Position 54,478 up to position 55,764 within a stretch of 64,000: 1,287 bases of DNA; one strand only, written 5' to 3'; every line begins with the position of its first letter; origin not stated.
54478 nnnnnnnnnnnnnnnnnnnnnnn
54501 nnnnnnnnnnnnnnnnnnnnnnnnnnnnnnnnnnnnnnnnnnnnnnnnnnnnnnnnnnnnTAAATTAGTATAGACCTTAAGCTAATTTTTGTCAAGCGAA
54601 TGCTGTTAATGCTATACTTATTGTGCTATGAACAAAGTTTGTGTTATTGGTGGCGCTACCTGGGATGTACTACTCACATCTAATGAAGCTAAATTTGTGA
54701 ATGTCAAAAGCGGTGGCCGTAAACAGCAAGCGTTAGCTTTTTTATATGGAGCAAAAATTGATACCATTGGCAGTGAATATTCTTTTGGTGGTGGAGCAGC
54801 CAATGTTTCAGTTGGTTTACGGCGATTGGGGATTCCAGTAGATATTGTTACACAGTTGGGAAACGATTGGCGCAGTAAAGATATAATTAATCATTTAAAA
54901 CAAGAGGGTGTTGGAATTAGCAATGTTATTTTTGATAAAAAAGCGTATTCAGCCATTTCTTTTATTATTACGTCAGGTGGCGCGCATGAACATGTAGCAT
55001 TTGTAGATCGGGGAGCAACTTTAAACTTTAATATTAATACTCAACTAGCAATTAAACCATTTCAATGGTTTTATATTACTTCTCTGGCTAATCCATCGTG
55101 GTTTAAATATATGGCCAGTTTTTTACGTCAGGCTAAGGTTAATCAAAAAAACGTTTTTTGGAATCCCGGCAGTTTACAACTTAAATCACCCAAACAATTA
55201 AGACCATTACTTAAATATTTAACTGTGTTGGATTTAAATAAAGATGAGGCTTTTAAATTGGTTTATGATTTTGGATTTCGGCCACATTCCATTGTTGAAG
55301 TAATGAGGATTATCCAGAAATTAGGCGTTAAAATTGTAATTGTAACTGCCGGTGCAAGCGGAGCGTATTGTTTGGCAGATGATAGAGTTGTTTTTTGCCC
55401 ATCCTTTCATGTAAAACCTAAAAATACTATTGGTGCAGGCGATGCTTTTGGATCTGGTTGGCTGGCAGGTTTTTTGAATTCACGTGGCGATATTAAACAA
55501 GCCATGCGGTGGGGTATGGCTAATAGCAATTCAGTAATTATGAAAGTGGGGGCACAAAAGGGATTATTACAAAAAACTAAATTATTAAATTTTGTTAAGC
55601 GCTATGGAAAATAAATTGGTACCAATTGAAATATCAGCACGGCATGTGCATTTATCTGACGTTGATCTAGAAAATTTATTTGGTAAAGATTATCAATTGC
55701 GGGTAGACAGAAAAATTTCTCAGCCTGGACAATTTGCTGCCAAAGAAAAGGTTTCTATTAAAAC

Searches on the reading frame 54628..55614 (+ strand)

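Call 12: search_protein_families(library=pfam, proteins=[window:54628-55614:+], max_evalue=0.001)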
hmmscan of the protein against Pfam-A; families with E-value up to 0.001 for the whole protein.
window:54628-55614:+ (328 aa): 2 families
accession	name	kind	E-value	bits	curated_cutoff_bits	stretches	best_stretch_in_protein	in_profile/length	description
PF00294.29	PfkB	-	1.6e-38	133.2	25.8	1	50-312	32-298/302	pfkB family carbohydrate kinase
PF08543.17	Phos_pyr_kin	-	0.00032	20.6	27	1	192-298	113-226/246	Phosphomethylpyrimidine kinase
